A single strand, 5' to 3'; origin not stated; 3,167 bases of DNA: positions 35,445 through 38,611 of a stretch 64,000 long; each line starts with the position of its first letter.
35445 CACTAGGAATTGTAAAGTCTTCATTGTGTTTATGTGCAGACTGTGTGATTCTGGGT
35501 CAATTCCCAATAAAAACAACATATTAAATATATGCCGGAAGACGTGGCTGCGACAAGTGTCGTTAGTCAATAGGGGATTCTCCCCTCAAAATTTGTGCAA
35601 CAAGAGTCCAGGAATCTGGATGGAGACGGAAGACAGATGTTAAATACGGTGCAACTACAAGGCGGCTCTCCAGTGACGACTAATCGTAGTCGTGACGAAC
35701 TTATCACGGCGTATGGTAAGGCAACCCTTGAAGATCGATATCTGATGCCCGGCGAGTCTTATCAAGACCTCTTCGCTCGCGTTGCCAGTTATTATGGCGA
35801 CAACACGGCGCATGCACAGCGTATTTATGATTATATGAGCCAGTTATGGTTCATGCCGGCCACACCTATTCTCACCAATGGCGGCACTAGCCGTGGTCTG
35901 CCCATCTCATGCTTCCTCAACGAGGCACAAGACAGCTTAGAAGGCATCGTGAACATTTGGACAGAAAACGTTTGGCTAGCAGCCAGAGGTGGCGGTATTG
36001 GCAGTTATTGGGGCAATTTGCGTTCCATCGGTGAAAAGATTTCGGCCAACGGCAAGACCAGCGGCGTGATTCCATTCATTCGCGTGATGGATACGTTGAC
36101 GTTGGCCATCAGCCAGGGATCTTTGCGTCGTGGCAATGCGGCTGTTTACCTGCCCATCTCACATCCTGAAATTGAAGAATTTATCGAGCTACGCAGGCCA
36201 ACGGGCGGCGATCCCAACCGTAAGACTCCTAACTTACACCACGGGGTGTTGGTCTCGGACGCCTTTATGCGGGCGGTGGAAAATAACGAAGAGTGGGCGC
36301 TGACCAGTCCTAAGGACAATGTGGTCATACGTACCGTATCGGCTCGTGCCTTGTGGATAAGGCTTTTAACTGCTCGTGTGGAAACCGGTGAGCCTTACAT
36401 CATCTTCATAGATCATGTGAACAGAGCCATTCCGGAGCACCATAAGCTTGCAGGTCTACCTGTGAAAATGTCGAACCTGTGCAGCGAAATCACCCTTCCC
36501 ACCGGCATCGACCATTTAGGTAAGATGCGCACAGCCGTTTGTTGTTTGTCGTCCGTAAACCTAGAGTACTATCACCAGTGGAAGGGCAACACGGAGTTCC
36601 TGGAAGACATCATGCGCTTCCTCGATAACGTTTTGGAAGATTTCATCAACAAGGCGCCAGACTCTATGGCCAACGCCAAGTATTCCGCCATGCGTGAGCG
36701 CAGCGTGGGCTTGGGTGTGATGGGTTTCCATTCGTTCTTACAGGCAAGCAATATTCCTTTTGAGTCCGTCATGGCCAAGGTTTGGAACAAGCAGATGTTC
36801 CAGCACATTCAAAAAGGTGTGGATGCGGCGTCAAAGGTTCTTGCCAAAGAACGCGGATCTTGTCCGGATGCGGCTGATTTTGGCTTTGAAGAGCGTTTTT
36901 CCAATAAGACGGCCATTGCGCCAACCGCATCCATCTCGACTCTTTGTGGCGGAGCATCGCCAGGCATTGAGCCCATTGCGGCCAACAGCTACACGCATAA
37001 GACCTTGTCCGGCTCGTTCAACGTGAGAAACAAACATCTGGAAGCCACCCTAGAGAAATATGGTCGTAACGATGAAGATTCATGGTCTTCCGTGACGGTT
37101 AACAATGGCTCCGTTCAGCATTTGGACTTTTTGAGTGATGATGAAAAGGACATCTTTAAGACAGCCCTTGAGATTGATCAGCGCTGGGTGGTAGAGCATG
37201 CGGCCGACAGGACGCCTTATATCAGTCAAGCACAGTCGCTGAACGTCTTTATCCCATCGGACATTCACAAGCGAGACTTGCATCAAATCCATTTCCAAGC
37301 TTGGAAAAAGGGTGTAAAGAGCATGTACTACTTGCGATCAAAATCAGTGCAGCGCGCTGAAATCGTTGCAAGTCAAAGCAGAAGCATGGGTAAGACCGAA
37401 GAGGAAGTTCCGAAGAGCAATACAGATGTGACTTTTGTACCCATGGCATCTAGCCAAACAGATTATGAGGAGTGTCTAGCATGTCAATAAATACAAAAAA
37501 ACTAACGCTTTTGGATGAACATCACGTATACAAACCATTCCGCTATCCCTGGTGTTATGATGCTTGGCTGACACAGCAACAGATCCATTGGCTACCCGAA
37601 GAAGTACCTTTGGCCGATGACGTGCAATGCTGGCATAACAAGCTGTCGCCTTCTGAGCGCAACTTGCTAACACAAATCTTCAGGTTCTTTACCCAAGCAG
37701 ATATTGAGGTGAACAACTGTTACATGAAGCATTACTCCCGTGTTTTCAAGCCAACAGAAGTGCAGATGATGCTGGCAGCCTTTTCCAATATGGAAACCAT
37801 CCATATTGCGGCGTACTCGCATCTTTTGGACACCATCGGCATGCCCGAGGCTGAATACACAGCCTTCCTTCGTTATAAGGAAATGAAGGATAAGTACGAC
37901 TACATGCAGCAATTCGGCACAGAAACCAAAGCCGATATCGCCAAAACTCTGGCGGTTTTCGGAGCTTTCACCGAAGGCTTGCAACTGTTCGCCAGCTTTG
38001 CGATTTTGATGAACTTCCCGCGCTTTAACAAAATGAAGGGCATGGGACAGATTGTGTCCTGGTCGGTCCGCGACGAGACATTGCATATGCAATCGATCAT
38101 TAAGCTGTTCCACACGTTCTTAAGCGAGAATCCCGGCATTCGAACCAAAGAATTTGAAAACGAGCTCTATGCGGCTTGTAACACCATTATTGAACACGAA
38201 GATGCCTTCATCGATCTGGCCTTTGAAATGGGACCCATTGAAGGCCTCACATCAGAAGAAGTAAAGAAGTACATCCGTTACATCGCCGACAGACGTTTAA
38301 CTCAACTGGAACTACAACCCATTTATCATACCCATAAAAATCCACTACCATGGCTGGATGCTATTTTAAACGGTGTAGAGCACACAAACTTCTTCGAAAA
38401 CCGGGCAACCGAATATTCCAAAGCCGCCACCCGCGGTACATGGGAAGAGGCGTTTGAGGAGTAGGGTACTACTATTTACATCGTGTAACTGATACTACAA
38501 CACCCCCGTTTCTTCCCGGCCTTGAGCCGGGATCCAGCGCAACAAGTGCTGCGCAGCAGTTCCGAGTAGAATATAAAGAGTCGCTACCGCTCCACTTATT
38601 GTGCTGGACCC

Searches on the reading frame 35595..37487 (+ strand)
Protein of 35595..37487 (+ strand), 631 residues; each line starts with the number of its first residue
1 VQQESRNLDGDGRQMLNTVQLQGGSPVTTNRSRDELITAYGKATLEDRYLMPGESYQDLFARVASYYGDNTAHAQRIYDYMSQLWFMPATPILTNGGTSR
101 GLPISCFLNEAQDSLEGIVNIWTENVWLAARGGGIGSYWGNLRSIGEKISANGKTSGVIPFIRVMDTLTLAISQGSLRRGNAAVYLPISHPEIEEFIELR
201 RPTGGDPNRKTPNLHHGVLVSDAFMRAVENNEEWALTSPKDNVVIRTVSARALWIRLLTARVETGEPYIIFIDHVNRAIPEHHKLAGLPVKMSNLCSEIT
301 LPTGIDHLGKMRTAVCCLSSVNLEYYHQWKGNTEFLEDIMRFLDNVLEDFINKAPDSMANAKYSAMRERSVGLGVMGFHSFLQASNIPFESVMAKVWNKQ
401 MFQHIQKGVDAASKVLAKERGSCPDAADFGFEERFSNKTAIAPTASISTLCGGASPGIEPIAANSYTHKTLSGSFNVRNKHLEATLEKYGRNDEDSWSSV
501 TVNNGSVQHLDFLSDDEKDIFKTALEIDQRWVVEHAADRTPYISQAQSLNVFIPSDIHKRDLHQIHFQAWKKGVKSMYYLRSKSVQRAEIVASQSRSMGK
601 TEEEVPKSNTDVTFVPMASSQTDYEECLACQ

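Call 10: search_protein_families(library=pfam, proteins=[window:35595-37487:+], max_evalue=0.00001)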
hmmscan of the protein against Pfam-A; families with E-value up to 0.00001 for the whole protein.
window:35595-37487:+ (631 aa): 2 families
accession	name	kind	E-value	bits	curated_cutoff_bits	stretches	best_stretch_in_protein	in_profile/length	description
PF02867.20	Ribonuc_red_lgC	-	1.1e-119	400.9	23.9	2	105-424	2-337/523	Ribonucleotide reductase, barrel domain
PF00317.26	Ribonuc_red_lgN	-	2.6e-17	63.1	28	1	38-101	4-77/77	Ribonucleotide reductase, all-alpha domain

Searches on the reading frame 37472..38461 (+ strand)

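Call 10: search_protein_families(library=pfam, proteins=[window:37472-38461:+], max_evalue=0.00001)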
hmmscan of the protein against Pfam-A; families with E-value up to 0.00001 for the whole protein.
window:37472-38461:+ (330 aa): 1 family
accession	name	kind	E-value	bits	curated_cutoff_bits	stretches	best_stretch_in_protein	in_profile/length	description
PF00268.27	Ribonuc_red_sm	-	2e-76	257.5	33.6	1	19-291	3-281/281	Ribonucleotide reductase, small chain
